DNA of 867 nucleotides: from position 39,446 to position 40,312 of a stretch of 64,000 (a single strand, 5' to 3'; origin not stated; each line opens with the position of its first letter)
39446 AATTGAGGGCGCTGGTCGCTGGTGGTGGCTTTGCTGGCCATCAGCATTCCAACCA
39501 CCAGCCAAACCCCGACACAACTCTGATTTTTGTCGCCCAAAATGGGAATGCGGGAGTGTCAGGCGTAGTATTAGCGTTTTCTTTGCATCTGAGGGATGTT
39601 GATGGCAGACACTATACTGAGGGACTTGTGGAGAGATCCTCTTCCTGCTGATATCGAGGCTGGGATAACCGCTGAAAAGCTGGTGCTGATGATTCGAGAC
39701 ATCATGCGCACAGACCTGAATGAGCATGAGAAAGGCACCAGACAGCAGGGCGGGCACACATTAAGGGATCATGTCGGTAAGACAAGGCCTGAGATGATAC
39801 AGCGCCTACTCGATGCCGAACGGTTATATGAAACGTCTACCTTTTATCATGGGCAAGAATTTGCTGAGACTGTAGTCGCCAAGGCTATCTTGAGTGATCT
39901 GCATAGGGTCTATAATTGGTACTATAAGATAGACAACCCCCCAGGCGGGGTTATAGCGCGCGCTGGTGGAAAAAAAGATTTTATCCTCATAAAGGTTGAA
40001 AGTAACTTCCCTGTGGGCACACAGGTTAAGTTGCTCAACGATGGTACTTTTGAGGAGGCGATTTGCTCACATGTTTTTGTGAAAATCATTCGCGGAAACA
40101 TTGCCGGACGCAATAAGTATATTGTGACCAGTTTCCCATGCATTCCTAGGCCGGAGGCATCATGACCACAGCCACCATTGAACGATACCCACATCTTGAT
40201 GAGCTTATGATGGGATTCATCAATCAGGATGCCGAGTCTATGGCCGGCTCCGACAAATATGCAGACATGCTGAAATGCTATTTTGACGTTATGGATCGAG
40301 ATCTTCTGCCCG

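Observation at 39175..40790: Translationally coupled putative toxin/immunity pair preceded by a 420-bp non-coding region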

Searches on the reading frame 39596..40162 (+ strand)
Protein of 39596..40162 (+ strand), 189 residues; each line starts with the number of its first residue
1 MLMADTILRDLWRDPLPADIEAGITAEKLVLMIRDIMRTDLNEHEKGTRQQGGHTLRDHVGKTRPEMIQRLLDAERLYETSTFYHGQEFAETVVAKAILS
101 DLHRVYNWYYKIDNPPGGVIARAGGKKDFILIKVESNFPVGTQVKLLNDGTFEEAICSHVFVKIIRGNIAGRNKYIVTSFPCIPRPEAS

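Call 3: search_protein_families(library=pfam, proteins=[window:39596-40162:+], max_evalue=0.1)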
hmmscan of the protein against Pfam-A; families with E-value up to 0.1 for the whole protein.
window:39596-40162:+ (189 aa): 1 family
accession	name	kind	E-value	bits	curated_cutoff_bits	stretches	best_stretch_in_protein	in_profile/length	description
PF18431.6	RNAse_A_bac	-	1.3e-11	45.7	27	1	53-181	1-113/113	Bacterial CdiA-CT RNAse A domain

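Call 4: search_protein_families(library=ncbifam, proteins=[window:39596-40162:+], max_evalue=0.1)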
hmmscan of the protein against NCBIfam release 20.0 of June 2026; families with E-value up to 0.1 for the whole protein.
window:39596-40162:+ (189 aa): 1 family
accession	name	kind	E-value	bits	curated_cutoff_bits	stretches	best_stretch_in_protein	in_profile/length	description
NF041883.1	RNase_A_lipo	exception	1.7e-05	24.9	200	1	50-159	51-144/168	RNase A-like domain-containing lipoprotein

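Call 7: search_dna_similar(query=window:39596-40162:+, collection=phages, mode=protein)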
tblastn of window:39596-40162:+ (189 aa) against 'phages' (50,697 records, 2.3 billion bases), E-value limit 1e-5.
No match.

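Call 8: search_dna_similar(query=window:39596-40162:+, collection=plasmids, mode=protein)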
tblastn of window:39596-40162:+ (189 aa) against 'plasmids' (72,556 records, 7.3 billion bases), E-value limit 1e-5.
Records with a match: 8; places in all: 8; records where one place covers at least 80% of the query: 6.
Best place of each record, by identity: <60% 8.
By first word of the organism name: Pantoea 8.
By predicted mobility (MOB-suite, as given by PLSDB): conjugative 5; mobilizable 2; non-mobilizable 1.
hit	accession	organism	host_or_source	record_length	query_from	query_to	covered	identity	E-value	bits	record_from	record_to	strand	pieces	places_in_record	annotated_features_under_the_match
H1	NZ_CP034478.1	Pantoea agglomerans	food,leaf from rome apple cultivar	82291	15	181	88%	29.8%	9e-9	61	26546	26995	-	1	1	RNase A-like domain-containing protein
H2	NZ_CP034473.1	Pantoea agglomerans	food,leaf from rome apple cultivar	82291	15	181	88%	29.8%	9e-9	61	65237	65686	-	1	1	RNase A-like domain-containing protein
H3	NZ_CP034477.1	Pantoea agglomerans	food,leaf from rome apple cultivar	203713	15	181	88%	29.8%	1e-8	61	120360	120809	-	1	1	RNase A-like domain-containing protein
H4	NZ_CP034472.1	Pantoea agglomerans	food,leaf from rome apple cultivar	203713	15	181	88%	29.8%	1e-8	61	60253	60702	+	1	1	RNase A-like domain-containing protein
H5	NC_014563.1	Pantoea vagans C9-1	-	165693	15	181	88%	29.2%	3e-8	59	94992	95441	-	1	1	RNase A-like domain-containing protein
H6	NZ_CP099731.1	Pantoea agglomerans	cell culture,Rotten Potato Tubers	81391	15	181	88%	29.2%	3e-8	59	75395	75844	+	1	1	RNase A-like domain-containing protein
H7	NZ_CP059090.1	Pantoea agglomerans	Allium cepa,diseased onion bulb,bulb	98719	38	181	76%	30.3%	1e-8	61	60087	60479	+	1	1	RNase A-like domain-containing protein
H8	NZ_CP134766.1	Pantoea agglomerans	Allium cepa,cell culture,bulb ...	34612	38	181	76%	30.3%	2e-8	60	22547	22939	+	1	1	RNase A-like domain-containing protein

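Call 12: search_solved_structures(query=window:39596-40162:+, max_evalue=1, show_alignments=2)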
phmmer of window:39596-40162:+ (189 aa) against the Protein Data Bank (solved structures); distinct sequences matched with E-value up to 1: 2.
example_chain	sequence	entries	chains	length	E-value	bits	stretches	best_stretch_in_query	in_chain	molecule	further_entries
5e3e_B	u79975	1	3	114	0.0013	21.5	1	52-145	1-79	Large exoprotein involved in heme utilization or adhesion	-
3db7_A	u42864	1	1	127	0.089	15.5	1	120-182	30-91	putative calcium-regulated periplasmic protein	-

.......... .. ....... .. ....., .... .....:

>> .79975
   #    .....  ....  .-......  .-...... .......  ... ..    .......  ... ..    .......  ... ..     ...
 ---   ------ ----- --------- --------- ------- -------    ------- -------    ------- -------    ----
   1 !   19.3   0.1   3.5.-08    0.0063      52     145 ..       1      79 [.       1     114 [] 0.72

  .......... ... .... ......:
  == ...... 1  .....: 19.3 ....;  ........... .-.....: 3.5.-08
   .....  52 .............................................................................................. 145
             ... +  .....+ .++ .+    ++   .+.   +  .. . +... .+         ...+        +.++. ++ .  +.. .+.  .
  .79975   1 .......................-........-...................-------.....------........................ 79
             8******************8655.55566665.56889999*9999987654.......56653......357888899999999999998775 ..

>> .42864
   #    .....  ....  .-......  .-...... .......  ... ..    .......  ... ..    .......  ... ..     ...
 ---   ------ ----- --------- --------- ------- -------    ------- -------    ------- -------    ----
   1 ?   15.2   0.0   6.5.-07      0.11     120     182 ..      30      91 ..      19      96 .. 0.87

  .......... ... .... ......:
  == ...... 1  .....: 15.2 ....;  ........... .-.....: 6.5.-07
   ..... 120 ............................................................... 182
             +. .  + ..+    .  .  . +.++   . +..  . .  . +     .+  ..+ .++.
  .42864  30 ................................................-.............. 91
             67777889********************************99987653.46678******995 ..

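Call 14: find_homologous_proteins(query=window:39596-40162:+)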
Query window:39596-40162:+ (189 aa): 2 proteins with E <= 0.001 among 99 candidates.
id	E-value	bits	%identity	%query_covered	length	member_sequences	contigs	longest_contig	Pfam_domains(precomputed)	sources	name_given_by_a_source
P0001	5.5e-122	422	100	99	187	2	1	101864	PF18431.7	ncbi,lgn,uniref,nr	ncbi:RNase A-like domain-containing protein [Nissabacter sp. SGAir0207]|uniref:RNase A-like domain-c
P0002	8.5e-72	259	63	99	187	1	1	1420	PF18431.7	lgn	-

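Call 17: find_encoding_contigs(protein=P0002, flank=10000)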
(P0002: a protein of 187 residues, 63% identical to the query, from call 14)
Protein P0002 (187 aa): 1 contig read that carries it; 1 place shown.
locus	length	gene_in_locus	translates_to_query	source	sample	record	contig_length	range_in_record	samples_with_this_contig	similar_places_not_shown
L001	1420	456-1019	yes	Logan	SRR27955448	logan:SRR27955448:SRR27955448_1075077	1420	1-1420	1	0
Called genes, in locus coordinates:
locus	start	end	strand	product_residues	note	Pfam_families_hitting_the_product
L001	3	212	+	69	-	?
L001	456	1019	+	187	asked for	PF18431:RNAse_A_bac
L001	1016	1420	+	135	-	?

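Call 18: find_encoding_contigs(protein=P0001, flank=10000)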
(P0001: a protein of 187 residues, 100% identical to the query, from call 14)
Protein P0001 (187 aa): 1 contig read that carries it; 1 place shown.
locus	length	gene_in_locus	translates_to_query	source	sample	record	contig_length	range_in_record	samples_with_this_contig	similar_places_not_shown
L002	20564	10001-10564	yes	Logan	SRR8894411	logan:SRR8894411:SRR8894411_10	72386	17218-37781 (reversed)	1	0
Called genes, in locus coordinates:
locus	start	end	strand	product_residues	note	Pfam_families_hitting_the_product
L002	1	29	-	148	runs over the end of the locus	-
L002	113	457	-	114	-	-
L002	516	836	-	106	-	-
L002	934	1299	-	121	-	-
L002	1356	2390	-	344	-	PF00589:Phage_integrase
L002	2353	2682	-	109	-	-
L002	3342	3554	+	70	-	-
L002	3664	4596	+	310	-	PF27008:Phage_P7_repressor_C1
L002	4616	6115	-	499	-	-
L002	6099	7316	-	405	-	-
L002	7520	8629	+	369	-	PF06406:StbA_N, PF22128:Alp7A_like_C (weak), PF21522:MreB-like_C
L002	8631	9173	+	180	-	-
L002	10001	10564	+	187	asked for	PF18431:RNAse_A_bac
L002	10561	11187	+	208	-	PF18593:CdiI_2 (weak)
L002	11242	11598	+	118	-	-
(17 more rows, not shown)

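Call 19: search_protein_families(library=padloc, proteins=[window:39596-40162:+], max_evalue=0.1)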
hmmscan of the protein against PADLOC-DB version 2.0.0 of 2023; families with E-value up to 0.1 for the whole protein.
window:39596-40162:+ (189 aa): 0 families

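Call 20: search_protein_families(library=phrogs, proteins=[window:39596-40162:+], max_evalue=0.01)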
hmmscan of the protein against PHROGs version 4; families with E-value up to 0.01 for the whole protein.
window:39596-40162:+ (189 aa): 1 family
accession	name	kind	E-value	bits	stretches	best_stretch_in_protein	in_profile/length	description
phrog_25038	-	unknown function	2.5e-06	27.6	1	39-103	353-411/476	-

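Call 22: search_protein_representatives(protein=window:39596-40162:+)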
Query: 189 residues. Proteins with E-value up to 0.001 (for the whole library): 23; up to 1e-10: 7; up to 1e-30: 3. The best 23 are listed.
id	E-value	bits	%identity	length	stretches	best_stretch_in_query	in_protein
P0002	2.7e-72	258.6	63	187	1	3-188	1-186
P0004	4.1e-40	153.6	47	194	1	8-189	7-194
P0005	2.5e-33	131.5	53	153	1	48-188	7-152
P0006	1.1e-21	93.6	43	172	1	10-181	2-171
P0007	1.8e-20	89.6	42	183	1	10-182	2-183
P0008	1.0e-12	64.3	35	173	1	9-181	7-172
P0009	2.7e-12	62.9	35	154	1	34-181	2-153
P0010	9.3e-08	48.1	34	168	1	18-117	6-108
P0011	8.7e-07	45.0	41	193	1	49-124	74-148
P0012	7.0e-06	42.0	48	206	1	51-109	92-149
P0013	3.9e-05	39.6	33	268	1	17-181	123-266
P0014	4.5e-05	39.4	33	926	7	88-157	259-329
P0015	6.2e-05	38.9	41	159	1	49-108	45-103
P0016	1.0e-04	38.3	43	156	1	38-99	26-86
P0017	2.8e-04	36.8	33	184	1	26-111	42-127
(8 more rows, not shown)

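Call 27: get_annotated_region(hit=H5, flank=6000)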
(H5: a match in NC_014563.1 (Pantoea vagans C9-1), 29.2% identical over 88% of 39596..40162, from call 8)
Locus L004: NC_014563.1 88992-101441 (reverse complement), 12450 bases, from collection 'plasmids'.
description: Pantoea vagans C9-1 plasmid pPag2, complete sequence
organism: Pantoea vagans C9-1 (NCBI taxid 712898)
taxonomy: Bacteria; Pseudomonadota; Gammaproteobacteria; Enterobacterales; Erwiniaceae; Pantoea; Pantoea vagans; Pantoea vagans C9-1
host: -; source: -; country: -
typing (MOB-suite, as given by PLSDB): conjugative; replicon rep_cluster_1441; relaxase MOBF; mating-pair formation MPF_F
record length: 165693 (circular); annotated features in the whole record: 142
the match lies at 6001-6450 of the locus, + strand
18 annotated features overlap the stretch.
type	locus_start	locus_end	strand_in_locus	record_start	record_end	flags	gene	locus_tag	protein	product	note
CDS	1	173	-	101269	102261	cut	sbnA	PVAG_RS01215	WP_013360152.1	2,3-diaminopropionate biosynthesis protein SbnA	GO:0009058 - biosynthetic process [Evidence IEA]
CDS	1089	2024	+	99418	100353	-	repA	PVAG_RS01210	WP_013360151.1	plasmid replication initiator RepA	-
CDS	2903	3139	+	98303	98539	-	-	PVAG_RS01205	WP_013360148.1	DUF2767 family protein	-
CDS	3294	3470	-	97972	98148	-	-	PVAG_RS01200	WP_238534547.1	YegP family protein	-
CDS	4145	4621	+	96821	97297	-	-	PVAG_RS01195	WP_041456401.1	hypothetical protein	-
CDS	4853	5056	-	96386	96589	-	-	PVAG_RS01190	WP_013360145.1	DUF1493 family protein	-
CDS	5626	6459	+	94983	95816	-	-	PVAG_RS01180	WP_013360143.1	RNase A-like domain-containing protein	-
CDS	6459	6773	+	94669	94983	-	-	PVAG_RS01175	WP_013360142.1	contact-dependent growth inhibition system immunity protein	-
CDS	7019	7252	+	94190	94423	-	-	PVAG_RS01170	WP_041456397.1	KTSC domain-containing protein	-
CDS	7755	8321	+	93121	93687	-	tnpA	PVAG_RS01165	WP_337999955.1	IS66-like element accessory protein TnpA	GO:0006313 - DNA transposition [Evidence IEA]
CDS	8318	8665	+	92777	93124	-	tnpB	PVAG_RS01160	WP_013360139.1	IS66 family insertion sequence element accessory protein TnpB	-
CDS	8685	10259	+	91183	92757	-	-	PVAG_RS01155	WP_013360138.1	IS66 family transposase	-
CDS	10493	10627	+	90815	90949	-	-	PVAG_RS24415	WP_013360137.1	hypothetical protein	-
CDS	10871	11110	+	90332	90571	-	ycgZ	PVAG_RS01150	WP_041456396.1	regulatory protein YcgZ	-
CDS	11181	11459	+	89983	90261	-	-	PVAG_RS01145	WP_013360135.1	hypothetical protein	-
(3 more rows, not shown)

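Call 28: get_annotated_region(hit=H7, flank=6000)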
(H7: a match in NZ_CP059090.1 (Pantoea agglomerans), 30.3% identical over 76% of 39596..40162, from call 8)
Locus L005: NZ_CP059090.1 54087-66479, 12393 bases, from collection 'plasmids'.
description: Pantoea agglomerans strain AR1a plasmid pAR1aC, complete sequence
organism: Pantoea agglomerans (NCBI taxid 549)
taxonomy: Bacteria; Pseudomonadota; Gammaproteobacteria; Enterobacterales; Erwiniaceae; Pantoea; Pantoea agglomerans
host: -; source: Allium cepa,diseased onion bulb,bulb; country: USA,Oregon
typing (MOB-suite, as given by PLSDB): conjugative; replicon rep_cluster_1203; relaxase MOBF; mating-pair formation MPF_F
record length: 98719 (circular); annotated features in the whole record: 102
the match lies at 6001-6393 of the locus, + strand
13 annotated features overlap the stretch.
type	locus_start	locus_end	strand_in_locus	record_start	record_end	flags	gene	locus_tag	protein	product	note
CDS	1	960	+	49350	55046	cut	mobF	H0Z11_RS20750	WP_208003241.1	MobF family relaxase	-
CDS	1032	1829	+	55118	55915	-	-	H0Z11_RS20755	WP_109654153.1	thioredoxin domain-containing protein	-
CDS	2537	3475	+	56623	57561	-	repA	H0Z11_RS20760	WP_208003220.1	plasmid replication initiator RepA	-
CDS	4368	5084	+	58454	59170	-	-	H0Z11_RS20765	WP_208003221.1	toll/interleukin-1 receptor domain-containing protein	GO:0007165 - signal transduction [Evidence IEA]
CDS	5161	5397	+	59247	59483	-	-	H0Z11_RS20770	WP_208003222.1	DUF2767 family protein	-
CDS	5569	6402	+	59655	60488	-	-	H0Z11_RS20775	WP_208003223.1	RNase A-like domain-containing protein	-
CDS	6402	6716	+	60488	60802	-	-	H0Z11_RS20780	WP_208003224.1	contact-dependent growth inhibition system immunity protein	-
CDS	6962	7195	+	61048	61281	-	-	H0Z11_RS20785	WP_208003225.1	KTSC domain-containing protein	-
CDS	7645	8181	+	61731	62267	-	-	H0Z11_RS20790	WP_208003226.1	phospholipase D family protein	-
CDS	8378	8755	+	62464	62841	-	-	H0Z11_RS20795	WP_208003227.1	S24 family peptidase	-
CDS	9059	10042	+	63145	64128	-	-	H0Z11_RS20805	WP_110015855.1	tyrosine-type recombinase/integrase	GO:0015074 - DNA integration [Evidence IEA]; GO:0006310 - DNA recombination [Evidence IEA]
CDS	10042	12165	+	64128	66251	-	-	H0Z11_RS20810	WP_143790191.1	tyrosine-type recombinase/integrase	GO:0015074 - DNA integration [Evidence IEA]; GO:0006310 - DNA recombination [Evidence IEA]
CDS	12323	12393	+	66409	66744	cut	-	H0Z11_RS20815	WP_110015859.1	metalloregulator ArsR/SmtB family transcription factor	GO:0006355 - regulation of DNA-templated transcription [Evidence IEA]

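Call 33: find_related_loci(query=A2, collection=viral_contigs, flank=8000)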
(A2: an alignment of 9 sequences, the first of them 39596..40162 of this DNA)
Query A2 (189 aa) in viral_contigs; peptide patterns used: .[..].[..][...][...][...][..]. (x = any residue, [..] = any of these).
55 stretches matched a pattern, but none encodes a relative of the query by tblastn (E <= 1e-3).

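Call 35: find_related_loci(query=A3, collection=genome_contigs, flank=8000)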
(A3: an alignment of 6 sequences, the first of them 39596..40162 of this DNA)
Query A3 (189 aa) in genome_contigs; peptide patterns used: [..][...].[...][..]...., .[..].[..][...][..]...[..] (x = any residue, [..] = any of these).
28 stretches matched a pattern; 2 encode a relative of the query (tblastn E <= 1e-3); 2 distinct loci.
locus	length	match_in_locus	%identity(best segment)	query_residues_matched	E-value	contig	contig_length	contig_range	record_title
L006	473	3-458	50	42-188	1e-44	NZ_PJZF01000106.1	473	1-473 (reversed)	Chimaeribacter californicus strain 2015-Iso6 NODE_107_length_473_cov_3.52406_ID_4794, whole genome shotgun sequence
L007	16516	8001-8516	34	10-181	2e-23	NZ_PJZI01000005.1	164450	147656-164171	Chimaeribacter arupi strain 2016-Iso3 NODE_5_length_164450_cov_16.157_ID_7556, whole genome shotgun sequence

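Call 45: predict_structure(alignment_id=A2)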
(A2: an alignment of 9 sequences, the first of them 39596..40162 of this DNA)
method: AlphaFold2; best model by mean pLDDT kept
length: 189 residues; sequences in the alignment: 9
mean_pLDDT: 70.8   pTM: 0.67
mean pLDDT of the five models: 70.8, 69.6, 68.2, 65.7, 37.6
residues with pLDDT >= 90: 28; 70-90: 91; 50-70: 33; < 50: 37
segments of 3 or more residues with pLDDT < 50: 1-13, 48-53, 115-125, 169-173
pLDDT, mean of each block of 10 residues (from residue 1): 39 60 73 68 50 65 90 82 87 84 77 48 52 86 91 92 70 66 66
secondary structure, 60 per line:
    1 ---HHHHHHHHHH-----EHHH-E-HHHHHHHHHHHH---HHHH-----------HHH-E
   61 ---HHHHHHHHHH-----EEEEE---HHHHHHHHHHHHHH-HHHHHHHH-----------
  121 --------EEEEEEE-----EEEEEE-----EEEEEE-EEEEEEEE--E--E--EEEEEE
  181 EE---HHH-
elements in order: H4-13 H26-37 H41-44 H64-73 E79-83 H87-100 H102-109 E129-135 E141-146 E152-157 E159-166 E175-182

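Call 57: find_related_loci(query=A3, collection=metagenome_contigs, flank=8000)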
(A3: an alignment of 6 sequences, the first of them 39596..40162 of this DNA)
Query A3 (189 aa) in metagenome_contigs; peptide patterns used: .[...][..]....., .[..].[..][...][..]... (x = any residue, [..] = any of these).
329 stretches matched a pattern; 2 encode a relative of the query (tblastn E <= 1e-3); 2 distinct loci.
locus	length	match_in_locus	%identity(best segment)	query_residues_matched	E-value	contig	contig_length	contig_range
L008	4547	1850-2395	36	10-182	5e-31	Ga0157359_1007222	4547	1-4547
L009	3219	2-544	36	11-182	3e-30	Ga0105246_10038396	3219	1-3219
